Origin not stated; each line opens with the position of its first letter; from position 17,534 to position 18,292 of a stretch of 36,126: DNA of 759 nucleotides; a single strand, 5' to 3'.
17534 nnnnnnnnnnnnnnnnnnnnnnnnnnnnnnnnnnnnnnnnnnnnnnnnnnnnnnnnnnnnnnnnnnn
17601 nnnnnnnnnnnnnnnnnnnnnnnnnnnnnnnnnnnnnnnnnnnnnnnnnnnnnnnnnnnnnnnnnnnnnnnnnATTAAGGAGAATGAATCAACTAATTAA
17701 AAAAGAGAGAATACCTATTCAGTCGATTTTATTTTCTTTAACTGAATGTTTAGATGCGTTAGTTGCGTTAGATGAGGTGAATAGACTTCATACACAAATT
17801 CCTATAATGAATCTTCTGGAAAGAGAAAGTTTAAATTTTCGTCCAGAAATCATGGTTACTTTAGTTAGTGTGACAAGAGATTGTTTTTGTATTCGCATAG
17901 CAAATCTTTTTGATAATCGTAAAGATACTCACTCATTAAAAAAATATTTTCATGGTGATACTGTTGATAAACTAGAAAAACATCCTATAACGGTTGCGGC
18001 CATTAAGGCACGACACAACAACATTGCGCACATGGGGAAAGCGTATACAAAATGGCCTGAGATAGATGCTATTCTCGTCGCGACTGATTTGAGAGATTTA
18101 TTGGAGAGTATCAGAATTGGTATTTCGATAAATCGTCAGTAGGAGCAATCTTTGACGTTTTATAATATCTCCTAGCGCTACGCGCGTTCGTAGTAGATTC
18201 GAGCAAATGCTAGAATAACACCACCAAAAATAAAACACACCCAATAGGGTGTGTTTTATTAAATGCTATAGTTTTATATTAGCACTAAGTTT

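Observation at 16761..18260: Two-gene cassette: unknown acidic helical protein plus a HEPN-like RHNNIAH protein, bracketed by duplicated terminator arms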

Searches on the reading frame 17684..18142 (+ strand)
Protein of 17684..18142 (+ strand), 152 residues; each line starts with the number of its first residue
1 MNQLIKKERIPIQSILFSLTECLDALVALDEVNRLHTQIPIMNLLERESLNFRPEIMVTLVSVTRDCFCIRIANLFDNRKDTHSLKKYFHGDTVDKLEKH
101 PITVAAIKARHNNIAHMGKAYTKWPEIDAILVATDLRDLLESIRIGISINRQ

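Call 3: search_protein_families(library=pfam, proteins=[window:17684-18142:+], max_evalue=1)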
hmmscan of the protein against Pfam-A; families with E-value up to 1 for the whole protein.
window:17684-18142:+ (152 aa): 1 family
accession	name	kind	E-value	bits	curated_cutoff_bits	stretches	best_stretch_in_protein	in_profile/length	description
PF18734.6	HEPN_AbiU2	-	0.0058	16.6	26.8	1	91-143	109-161/193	AbiU2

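Call 4: search_protein_families(library=padloc, proteins=[window:17684-18142:+], max_evalue=1)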
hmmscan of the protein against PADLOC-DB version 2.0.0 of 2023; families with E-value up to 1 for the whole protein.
window:17684-18142:+ (152 aa): 0 families

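Call 8: search_protein_families(library=ncbifam, proteins=[window:17684-18142:+], max_evalue=1)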
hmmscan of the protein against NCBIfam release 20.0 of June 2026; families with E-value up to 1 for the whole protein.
window:17684-18142:+ (152 aa): 0 families

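Call 9: search_protein_families(library=phrogs, proteins=[window:17684-18142:+], max_evalue=1)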
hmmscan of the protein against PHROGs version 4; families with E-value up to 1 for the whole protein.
window:17684-18142:+ (152 aa): 2 families
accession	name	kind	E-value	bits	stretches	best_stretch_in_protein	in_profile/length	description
phrog_11270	-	unknown function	0.14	13.5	1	77-149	13-84/105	-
phrog_18691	-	unknown function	0.2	13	1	86-123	18-55/83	-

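Call 12: find_homologous_proteins(query=window:17684-18139:+, max_evalue=0.01)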
Query window:17684-18139:+ (152 aa): 27 proteins with E <= 0.01 among 62 candidates.
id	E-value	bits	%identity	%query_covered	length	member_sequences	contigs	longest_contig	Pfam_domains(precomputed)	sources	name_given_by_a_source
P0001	3.5e-94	330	100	100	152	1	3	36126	-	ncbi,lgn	-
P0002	6.6e-72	258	79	99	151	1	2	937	-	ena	-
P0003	1.7e-70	253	77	99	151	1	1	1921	-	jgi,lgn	jgi:hypothetical protein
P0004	1.7e-70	253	79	97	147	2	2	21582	-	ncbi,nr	ncbi:MAG: hypothetical protein KGJ58_02175 [Patescibacteria group bacterium]|nr:hypothetical protein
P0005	5.2e-70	252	78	99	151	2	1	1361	-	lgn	-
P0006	8.7e-70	251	77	99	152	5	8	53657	-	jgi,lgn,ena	-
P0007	3.3e-69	249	76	99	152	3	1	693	-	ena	-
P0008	3.2e-68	246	74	98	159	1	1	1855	-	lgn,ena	-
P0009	3.9e-68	246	75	99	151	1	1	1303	-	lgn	-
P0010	1.4e-67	244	75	99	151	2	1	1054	-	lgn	-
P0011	2.0e-67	243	71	99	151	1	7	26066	-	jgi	jgi:hypothetical protein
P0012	7.4e-67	242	74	99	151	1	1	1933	-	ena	-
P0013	7.4e-66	238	73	99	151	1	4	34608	-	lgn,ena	-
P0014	9.3e-65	235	73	96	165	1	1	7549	-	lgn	-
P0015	1.2e-61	225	72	98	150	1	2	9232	-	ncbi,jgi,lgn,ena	-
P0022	5.4e-57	210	66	96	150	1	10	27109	-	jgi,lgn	jgi:hypothetical protein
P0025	3.2e-51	191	58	99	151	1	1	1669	-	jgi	jgi:hypothetical protein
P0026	1.8e-44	169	51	97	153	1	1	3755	-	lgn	-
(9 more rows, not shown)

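Call 18: search_protein_families(library=pfam, alignment_id=A1, max_evalue=1)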
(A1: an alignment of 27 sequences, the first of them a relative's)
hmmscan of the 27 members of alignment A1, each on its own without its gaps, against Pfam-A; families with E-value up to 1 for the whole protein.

A. member 1, P0001 (152 aa): 1 family
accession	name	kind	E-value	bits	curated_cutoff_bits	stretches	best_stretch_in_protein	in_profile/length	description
PF18734.6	HEPN_AbiU2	-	0.0058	16.6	26.8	1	91-143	109-161/193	AbiU2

B. families by the number of members that match (of 27 scanned): 13 families
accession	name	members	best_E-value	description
PF18734.6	HEPN_AbiU2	24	5.8e-05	AbiU2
PF15438.11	Phyto-Amp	3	0.048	Antigenic membrane protein of phytoplasma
PF19909.4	DUF6382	2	0.042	Domain of unknown function (DUF6382)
PF00342.24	PGI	2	0.062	Phosphoglucose isomerase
PF07798.16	CCDC90-like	1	0.017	Coiled-coil domain-containing protein 90-like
PF07014.17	Hs1pro-1_C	1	0.065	Hs1pro-1 protein C-terminus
PF13716.11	CRAL_TRIO_2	1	0.07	Divergent CRAL/TRIO domain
PF02346.21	Vac_Fusion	1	0.091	Chordopoxvirus multifunctional envelope protein A27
PF25361.1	AAA_lid_RFC1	1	0.12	RFC1-like, AAA+ ATPase lid domain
PF22163.1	SipA_2nd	1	0.18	Salmonella Invasion protein A, C-terminal actin binding domain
PF16654.10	DAPDH_C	1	0.21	Diaminopimelic acid dehydrogenase C-terminal domain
PF17604.7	DUF5500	1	0.21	Family of unknown function (DUF5500)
PF15934.10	Yuri_gagarin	1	0.28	Yuri gagarin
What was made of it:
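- On Pfam HEPN_AbiU2 (PF18734): 24 of 27 homologs hit, best E 5.8e-5 (call 18).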

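Call 19: find_encoding_contigs(protein=P0006, flank=6000, max_places=3)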
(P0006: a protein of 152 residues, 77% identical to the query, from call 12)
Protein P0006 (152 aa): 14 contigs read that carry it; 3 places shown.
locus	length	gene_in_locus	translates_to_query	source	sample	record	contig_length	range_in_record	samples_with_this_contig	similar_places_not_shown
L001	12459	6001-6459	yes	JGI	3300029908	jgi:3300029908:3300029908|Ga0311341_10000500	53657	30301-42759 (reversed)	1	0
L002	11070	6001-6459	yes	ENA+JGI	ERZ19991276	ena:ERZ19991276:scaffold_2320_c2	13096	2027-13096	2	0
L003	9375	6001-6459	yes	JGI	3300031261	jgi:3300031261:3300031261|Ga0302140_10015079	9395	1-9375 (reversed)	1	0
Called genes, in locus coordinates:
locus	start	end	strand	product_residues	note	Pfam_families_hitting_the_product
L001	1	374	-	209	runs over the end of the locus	-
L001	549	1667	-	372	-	PF11104:PilM_2, PF08841:DDR (faint), PF06723:MreB_Mbl (faint), PF14450:FtsA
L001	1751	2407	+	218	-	PF00156:Pribosyltran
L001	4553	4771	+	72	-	PF13560:HTH_31, PF01381:HTH_3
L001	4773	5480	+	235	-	-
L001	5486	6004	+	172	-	-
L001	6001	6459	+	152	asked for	-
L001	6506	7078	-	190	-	-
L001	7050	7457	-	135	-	-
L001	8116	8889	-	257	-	-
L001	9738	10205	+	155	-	PF03284:PHZA_PHZB (weak), PF07366:SnoaL (weak), PF12680:SnoaL_2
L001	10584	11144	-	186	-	PF02308:MgtC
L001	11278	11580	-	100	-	-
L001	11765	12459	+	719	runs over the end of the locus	PF17191:RecG_wedge, PF01336:tRNA_anti-codon, PF04851:ResIII, PF00270:DEAD, PF00271:Helicase_C, PF19833:RecG_dom3_C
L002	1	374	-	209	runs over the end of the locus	-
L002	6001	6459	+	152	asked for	-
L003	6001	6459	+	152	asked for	-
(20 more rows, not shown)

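Call 20: find_encoding_contigs(protein=P0022, flank=6000, max_places=3)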
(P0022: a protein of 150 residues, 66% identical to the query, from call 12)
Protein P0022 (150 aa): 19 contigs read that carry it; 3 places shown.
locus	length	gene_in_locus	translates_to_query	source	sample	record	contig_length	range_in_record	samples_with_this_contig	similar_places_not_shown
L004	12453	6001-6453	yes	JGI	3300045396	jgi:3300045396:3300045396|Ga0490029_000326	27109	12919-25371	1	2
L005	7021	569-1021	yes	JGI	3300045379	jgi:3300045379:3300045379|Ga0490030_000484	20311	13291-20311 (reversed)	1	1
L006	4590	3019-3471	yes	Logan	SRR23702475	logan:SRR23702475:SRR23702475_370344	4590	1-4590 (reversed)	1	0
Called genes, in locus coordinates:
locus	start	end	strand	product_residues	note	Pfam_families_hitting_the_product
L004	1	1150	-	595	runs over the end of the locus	PF00009:GTP_EFTU, PF01926:MMR_HSR1, PF22042:EF-G_D2 (weak), PF03144:GTP_EFTU_D2, PF00679:EFG_C, PF21018:BipA_C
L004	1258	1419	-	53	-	-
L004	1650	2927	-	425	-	PF24161:CCDC39 (weak), PF13406:SLT_2 (faint)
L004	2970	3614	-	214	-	PF01386:Ribosomal_L25p, PF14693:Ribosomal_TL5_C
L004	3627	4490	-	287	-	-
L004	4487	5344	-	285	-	PF01116:F_bP_aldolase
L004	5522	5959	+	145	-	-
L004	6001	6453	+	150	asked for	-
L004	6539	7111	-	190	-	-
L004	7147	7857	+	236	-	-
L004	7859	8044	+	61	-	-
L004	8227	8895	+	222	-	PF00730:HhH-GPD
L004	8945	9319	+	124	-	-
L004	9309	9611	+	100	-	-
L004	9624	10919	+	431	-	PF01566:Nramp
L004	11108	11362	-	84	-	PF01035:DNA_binding_1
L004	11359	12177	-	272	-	PF12705:PDDEXK_1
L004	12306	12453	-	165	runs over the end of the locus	PF02308:MgtC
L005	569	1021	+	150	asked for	-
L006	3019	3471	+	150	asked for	-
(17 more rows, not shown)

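Call 26: find_encoding_contigs(protein=P0004, flank=7000, max_places=2)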
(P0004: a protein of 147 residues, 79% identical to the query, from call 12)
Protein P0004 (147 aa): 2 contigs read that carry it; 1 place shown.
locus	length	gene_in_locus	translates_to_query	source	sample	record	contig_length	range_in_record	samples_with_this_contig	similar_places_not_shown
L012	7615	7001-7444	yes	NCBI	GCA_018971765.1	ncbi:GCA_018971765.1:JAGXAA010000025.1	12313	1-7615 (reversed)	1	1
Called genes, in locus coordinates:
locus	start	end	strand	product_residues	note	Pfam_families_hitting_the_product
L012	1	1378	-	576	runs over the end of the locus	PF05157:MshEN, PF00437:T2SSE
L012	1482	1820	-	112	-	-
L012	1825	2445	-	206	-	PF04350:PilO (faint)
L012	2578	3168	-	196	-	-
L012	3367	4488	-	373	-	PF11104:PilM_2, PF14450:FtsA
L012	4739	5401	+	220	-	PF00156:Pribosyltran (faint)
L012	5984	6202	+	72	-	PF13560:HTH_31, PF01381:HTH_3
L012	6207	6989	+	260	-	-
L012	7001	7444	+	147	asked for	-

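Call 27: find_encoding_contigs(protein=P0013, flank=7000, max_places=2)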
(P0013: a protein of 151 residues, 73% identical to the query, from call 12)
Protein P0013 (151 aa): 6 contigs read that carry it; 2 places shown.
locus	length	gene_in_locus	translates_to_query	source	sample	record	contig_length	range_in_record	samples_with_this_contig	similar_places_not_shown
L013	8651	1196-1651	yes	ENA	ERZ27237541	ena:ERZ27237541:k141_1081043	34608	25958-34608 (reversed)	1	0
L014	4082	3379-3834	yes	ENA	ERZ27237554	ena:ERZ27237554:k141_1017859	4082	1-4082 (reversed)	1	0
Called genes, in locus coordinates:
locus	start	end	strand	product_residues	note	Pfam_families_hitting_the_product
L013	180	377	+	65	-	PF13744:HTH_37 (weak), PF12844:HTH_19, PF13560:HTH_31, PF13443:HTH_26, PF01381:HTH_3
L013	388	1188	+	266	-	-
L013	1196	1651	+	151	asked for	-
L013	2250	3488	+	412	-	-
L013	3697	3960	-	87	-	PF01649:Ribosomal_S20p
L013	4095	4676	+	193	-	PF01330:RuvA_N, PF00633:HHH (faint), PF14520:HHH_5, PF14716:HHH_8 (faint), PF07499:RuvA_C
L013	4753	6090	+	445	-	PF08245:Mur_ligase_M, PF02875:Mur_ligase_C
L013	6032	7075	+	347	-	PF01149:Fapy_DNA_glyco, PF06831:H2TH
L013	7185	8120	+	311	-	-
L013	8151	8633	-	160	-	PF00588:SpoU_methylase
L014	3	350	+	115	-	?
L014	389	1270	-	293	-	-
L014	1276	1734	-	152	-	-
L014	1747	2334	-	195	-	-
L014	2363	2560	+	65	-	PF13744:HTH_37 (weak), PF12844:HTH_19, PF13560:HTH_31, PF13443:HTH_26, PF01381:HTH_3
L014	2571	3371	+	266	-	-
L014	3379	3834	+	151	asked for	-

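Call 29: predict_structure(alignment_id=A1)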
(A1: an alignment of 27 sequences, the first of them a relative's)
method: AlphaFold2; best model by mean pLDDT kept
length: 152 residues; sequences in the alignment: 27
mean_pLDDT: 88.4   pTM: 0.83
mean pLDDT of the five models: 88.4, 86.2, 84.0, 80.2, 78.6
residues with pLDDT >= 90: 93; 70-90: 45; 50-70: 8; < 50: 6
segments of 3 or more residues with pLDDT < 50: 1-6
pLDDT, mean of each block of 10 residues (from residue 1): 53 93 98 92 85 89 97 91 86 96 96 76 95 96 92 60
secondary structure, 60 per line:
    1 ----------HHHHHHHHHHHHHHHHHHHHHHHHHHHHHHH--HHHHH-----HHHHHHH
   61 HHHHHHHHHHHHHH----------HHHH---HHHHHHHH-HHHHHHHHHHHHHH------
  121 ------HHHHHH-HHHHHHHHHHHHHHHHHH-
elements in order: H11-41 H44-48 H54-74 H85-88 H92-99 H101-114 H127-132 H134-151

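Call 36: fold_search(model_id=the predicted structure, library=pdb)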
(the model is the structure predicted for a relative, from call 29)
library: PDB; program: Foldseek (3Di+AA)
matches with E <= 10: 153; with E <= 0.001: 0
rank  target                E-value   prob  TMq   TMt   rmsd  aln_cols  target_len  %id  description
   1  6egc                  3.3e-01  0.41  0.30  0.30  11.5       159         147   13  Single-chain version of 2L4HC2_23 (PDB 5J0K) (released 2019-05-29)
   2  3atp_A                6.0e-01  0.77  0.46  0.46   9.2       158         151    8  Structure of the ligand binding domain of the bacterial serine chemoreceptor Tsr with ligand (released 2011-10-19)
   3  7rpr_A                7.0e-01  0.80  0.50  0.51   6.7       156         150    9  Borrelia miyamotoi FbpA complement inhibitory domain (released 2022-04-27)
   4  6n1l                  7.4e-01  0.82  0.51  0.55   6.6       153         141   10  The complement inhibitory domain of B. burgdorferi BBK32. (released 2019-03-27)
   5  3kdq_A                7.8e-01  0.28  0.32  0.32  16.4       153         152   16  Crystal structure of a functionally unknown conserved protein from Corynebacterium diphtheriae. (released 2009-11-10)
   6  3kdq_C                9.6e-01  0.41  0.38  0.37  16.4       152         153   16  Crystal structure of a functionally unknown conserved protein from Corynebacterium diphtheriae. (released 2009-11-10)
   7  8w6e_B                1.0e+00  0.13  0.25  0.24  13.1       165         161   13  De novo design of HBC599 binder (released 2024-11-27)
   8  7jh6_A                1.1e+00  0.35  0.40  0.36  12.6       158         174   10  De novo designed two-domain di-Zn(II) and porphyrin-binding protein (released 2020-12-09)
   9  5a7d_N                1.2e+00  0.23  0.33  0.21   9.8       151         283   14  Tetrameric assembly of LGN with Inscuteable (released 2016-08-03)
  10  7xgf_A                1.2e+00  0.30  0.36  0.35  12.3       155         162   12  Crystal structure of BCL-xL in complex with computationally designed inhibitor protein (released 2022-07-20)
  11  1jmw                  1.3e+00  0.57  0.47  0.48   7.8       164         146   12  Propagating Conformational Changes Over Long (And Short) Distances (released 2001-08-15)
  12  5w93_A                1.3e+00  0.38  0.38  0.42   9.3       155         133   12  p130Cas complex with paxillin LD1 (released 2017-09-06)
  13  7rps                  1.4e+00  0.38  0.41  0.41   9.1       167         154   10  B. miyamotoi FbpB complement inhibitory domain (released 2022-04-27)
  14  3t6g_D                1.5e+00  0.28  0.31  0.36  10.2       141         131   14  Structure of the complex between NSP3 (SHEP1) and p130Cas (released 2011-11-23)
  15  3jrt                  1.7e+00  0.33  0.40  0.37   7.1       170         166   15  Structure from the mobile metagenome of V. paracholerae: Integron cassette protein Vpc_cass2 (released 2009-09-22)
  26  7ae6_A                2.3e+00  0.16  0.33  0.34   9.2       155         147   11  Crystal structure of di-AMPylated HEPN(R102A) toxin (released 2020-12-30)
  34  7ae6_B                2.6e+00  0.13  0.32  0.34   9.0       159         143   12  Crystal structure of di-AMPylated HEPN(R102A) toxin (released 2020-12-30)
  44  1jog_A                3.6e+00  0.08  0.25  0.27  10.5       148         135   14  Structure of HI0074 from Heamophilus Influenzae reveals the fold of a substrate binding domain of a nucleotidyltransfe (released 2002-12-18)
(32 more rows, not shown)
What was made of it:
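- On HEPN superfamily: HEPN entries 3jrt, 7ae6 and 1jog appear at E 1.7-3.6 (call 36).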

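Call 37: find_homologous_proteins(query=A1, max_evalue=0.001)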
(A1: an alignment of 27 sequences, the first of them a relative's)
Query A1 (27 sequences) (152 aa, profile of the alignment): 36 proteins with E <= 0.001 among 3707 candidates.
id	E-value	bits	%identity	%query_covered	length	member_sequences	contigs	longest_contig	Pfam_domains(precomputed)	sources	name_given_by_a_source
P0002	4.6e-84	298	79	99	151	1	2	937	-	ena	-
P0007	8.4e-83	293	76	99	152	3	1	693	-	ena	-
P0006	4.7e-82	291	77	99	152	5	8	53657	-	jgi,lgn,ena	-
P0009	1.3e-81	290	75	99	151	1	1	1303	-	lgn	-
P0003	1.5e-81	289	77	99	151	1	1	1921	-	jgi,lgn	jgi:hypothetical protein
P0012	2.5e-81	289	74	99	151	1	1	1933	-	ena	-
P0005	6.0e-81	287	78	99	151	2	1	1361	-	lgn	-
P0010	2.4e-80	286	75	99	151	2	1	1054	-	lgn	-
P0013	3.3e-80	285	73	99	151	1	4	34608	-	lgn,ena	-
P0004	7.4e-80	284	79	97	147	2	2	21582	-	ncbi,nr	ncbi:MAG: hypothetical protein KGJ58_02175 [Patescibacteria group bacterium]|nr:hypothetical protein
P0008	9.6e-80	284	74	98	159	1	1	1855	-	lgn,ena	-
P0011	1.3e-79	283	71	99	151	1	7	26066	-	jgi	jgi:hypothetical protein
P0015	1.8e-79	283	72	98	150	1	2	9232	-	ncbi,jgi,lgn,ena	-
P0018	2.0e-79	283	70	96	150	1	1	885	-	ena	-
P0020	3.0e-79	282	71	96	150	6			-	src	-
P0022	1.0e-73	264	66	96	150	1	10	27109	-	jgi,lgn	jgi:hypothetical protein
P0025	4.4e-70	252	58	99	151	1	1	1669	-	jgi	jgi:hypothetical protein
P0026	1.8e-66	240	51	97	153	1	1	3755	-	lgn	-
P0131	6.8e-61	222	54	97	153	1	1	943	-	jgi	jgi:hypothetical protein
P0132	3.4e-60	220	52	95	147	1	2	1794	-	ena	-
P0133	1.4e-59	218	50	93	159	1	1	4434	-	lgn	-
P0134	3.5e-56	207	51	95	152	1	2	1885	-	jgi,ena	-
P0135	5.2e-51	190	53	97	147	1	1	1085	-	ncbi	-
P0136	6.1e-51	190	49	92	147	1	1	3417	-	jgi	jgi:hypothetical protein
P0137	1.3e-50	189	45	92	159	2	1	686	-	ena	-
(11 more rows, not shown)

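Call 38: search_solved_structures(query=A1, max_evalue=10, show_alignments=2)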
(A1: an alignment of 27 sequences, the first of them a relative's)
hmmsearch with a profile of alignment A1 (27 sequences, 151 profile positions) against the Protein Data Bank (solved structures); distinct sequences matched with E-value up to 10: 3.
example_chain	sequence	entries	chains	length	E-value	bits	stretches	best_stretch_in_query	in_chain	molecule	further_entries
3ij5_A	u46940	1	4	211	0.53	13.2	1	71-130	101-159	3-deoxy-D-manno-octulosonate 8-phosphate phosphatase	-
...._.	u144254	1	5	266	0.66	12.9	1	55-99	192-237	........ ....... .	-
7b5m_H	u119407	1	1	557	0.86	12.6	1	4-52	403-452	E3 ubiquitin-protein ligase ARIH1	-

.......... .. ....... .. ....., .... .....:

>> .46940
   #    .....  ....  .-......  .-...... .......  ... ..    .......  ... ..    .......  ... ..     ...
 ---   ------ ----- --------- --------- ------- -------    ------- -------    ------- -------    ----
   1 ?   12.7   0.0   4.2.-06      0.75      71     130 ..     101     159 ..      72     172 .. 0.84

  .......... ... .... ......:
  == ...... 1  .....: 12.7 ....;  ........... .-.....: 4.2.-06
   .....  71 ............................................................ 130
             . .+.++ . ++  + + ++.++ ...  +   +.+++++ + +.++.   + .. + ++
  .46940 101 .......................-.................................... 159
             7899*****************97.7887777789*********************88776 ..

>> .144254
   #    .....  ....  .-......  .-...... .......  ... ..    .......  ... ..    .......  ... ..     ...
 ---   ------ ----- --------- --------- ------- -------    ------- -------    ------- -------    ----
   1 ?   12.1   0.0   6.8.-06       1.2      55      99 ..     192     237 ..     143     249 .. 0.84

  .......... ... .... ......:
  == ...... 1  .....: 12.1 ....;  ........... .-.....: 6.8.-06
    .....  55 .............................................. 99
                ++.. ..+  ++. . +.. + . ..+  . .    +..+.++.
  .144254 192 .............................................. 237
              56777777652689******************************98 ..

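Call 45: find_related_loci(query=A1, collection=viral_contigs, flank=8000)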
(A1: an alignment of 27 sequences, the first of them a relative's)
Query A1 (152 aa) in viral_contigs; peptide patterns used: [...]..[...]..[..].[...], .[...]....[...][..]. (x = any residue, [..] = any of these).
9 stretches matched a pattern, but none encodes a relative of the query by tblastn (E <= 1e-3).

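Call 49: fold_search(model_id=the predicted structure, library=viral)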
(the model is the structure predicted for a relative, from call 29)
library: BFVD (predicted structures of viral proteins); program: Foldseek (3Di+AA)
matches with E <= 10: 153; with E <= 0.001: 0
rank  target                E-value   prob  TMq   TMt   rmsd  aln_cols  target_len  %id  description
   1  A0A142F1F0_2          3.7e-01  0.51  0.33  0.11  11.0       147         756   16  Putative tail fiber protein [Bacillus phage Shbh1]
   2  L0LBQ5                3.9e-01  0.51  0.35  0.12  11.3       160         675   12  Tail fiber protein [Bacillus phage phiAGATE]
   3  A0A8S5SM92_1          5.3e-01  0.33  0.31  0.07  11.2       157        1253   10  Minor structural protein putative tail fiber [Myoviridae sp. ctPoO4]
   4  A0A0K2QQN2            8.0e-01  0.20  0.28  0.24   8.9       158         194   11  Uncharacterized protein [Ralstonia phage RSF1]
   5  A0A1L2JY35            9.8e-01  0.75  0.48  0.46   7.8       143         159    8  Uncharacterized protein [Aeribacillus phage AP45]
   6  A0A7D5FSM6            1.0e+00  0.38  0.34  0.43   8.3       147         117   11  (no name in the UniProt tables at hand)
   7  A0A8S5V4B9            1.4e+00  0.23  0.30  0.31  11.4       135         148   15  Nucleoporin [Siphoviridae sp. ctNHg2]
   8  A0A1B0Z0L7            1.5e+00  0.14  0.29  0.30  15.7       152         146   11  (no name in the UniProt tables at hand)
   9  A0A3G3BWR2            1.5e+00  0.23  0.36  0.08  11.0       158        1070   14  (no name in the UniProt tables at hand)
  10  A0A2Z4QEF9            1.5e+00  0.21  0.36  0.28  17.6       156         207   11  Uncharacterized protein [Erwinia phage vB_EamM_Alexandra]
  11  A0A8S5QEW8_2          1.7e+00  0.11  0.27  0.08  12.0       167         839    8  Putative tail protein (Fragment) [Siphoviridae sp. ctbvd11]
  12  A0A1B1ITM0            1.8e+00  0.09  0.26  0.05  14.0       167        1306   14  (no name in the UniProt tables at hand)
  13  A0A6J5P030            1.9e+00  0.15  0.31  0.25  15.8       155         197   11  Uncharacterized protein [uncultured Caudovirales phage]
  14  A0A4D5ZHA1            2.0e+00  0.06  0.19  0.15  18.5       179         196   13  (no name in the UniProt tables at hand)
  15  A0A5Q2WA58            2.1e+00  0.35  0.45  0.48   9.0       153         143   12  (no name in the UniProt tables at hand)
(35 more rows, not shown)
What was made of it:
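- On HEPN superfamily: BFVD gave nothing significant (call 49).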
